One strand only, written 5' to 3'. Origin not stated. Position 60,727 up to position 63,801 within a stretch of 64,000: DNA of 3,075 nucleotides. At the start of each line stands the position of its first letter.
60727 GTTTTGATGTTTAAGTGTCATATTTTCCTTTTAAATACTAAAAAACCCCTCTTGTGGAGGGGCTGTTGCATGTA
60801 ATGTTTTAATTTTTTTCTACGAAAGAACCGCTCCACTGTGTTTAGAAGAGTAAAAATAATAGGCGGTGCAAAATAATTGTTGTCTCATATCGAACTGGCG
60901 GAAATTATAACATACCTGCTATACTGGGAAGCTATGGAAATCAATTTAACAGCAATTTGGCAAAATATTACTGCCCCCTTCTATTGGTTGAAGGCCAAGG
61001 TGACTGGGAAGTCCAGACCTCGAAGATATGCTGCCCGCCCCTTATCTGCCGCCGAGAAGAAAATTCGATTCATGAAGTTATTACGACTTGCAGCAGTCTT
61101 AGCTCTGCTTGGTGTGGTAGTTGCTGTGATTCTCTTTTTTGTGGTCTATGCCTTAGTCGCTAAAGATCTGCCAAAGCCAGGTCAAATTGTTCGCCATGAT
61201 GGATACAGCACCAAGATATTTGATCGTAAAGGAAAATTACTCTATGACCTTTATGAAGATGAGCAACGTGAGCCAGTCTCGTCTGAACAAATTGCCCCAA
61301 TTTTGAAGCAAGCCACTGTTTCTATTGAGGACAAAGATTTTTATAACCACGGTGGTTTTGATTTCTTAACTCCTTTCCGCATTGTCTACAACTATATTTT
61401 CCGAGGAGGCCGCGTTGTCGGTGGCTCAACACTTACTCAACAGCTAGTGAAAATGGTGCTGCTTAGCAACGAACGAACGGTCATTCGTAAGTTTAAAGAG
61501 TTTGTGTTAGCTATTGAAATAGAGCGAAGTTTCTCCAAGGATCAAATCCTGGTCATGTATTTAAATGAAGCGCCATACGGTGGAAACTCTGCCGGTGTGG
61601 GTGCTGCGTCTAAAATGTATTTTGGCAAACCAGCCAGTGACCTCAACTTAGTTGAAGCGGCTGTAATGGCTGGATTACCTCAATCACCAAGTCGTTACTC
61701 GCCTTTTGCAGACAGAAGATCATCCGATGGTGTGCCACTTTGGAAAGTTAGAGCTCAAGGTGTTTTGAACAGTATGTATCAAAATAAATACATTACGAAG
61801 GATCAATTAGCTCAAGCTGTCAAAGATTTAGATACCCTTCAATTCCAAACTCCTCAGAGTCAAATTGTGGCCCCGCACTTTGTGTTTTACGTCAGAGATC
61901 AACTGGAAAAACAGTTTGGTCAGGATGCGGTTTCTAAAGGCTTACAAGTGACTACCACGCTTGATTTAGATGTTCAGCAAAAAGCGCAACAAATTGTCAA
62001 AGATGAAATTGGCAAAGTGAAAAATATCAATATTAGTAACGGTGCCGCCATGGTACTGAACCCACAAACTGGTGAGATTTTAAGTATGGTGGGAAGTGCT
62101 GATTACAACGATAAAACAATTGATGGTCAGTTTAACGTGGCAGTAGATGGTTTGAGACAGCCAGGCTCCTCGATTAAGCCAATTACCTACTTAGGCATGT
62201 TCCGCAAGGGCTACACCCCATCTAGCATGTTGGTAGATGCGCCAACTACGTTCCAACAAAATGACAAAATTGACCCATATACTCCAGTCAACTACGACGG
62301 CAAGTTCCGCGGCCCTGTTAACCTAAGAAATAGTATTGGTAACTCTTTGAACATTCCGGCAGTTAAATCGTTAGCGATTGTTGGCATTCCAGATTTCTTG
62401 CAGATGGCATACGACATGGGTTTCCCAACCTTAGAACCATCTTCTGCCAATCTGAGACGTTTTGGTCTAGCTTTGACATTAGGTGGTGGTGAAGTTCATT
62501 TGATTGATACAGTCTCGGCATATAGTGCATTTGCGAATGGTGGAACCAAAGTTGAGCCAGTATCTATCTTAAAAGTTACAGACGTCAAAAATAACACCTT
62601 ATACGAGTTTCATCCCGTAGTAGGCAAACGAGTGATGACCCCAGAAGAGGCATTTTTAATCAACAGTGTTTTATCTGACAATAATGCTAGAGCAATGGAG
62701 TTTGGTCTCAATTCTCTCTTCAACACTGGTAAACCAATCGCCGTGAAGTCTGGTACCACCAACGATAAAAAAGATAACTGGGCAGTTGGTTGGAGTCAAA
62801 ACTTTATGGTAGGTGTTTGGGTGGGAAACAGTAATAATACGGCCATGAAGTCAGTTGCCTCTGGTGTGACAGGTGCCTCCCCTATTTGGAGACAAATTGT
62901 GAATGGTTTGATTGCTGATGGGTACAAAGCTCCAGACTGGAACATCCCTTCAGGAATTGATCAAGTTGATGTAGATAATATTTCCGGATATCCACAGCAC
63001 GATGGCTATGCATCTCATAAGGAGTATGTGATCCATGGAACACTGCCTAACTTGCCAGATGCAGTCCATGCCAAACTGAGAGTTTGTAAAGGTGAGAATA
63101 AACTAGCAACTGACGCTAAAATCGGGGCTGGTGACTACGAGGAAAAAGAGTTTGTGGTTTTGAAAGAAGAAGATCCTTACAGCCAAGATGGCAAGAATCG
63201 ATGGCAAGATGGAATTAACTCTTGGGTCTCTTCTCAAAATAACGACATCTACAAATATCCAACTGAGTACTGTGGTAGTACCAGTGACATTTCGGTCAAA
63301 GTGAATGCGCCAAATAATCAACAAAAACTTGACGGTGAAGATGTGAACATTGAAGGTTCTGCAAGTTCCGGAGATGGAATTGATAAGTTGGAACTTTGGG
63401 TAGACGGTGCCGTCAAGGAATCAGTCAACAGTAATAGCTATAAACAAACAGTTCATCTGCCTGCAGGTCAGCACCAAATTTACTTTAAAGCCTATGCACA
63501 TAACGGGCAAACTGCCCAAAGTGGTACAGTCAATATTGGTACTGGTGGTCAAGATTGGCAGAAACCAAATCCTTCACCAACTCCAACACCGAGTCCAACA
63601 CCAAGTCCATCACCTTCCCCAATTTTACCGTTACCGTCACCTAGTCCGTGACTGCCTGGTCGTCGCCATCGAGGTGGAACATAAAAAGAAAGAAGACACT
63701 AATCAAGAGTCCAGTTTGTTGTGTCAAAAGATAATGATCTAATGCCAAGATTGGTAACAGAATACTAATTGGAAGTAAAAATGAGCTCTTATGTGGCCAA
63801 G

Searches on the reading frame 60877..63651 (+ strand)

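Call 106: search_protein_families(library=pfam, proteins=[window:60877-63651:+], max_evalue=0.0001)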
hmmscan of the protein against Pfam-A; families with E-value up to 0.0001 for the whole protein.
window:60877-63651:+ (924 aa): 3 families
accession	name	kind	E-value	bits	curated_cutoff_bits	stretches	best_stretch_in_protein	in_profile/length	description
PF00912.28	Transgly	-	7.7e-56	188.8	27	1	119-300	2-177/178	Transglycosylase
PF00905.27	Transpeptidase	-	1.6e-23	83.9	22.1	1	389-653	1-282/299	Penicillin binding protein transpeptidase domain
PF17957.7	Big_7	-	5.8e-08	33.7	24.1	1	806-868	2-68/70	Bacterial Ig domain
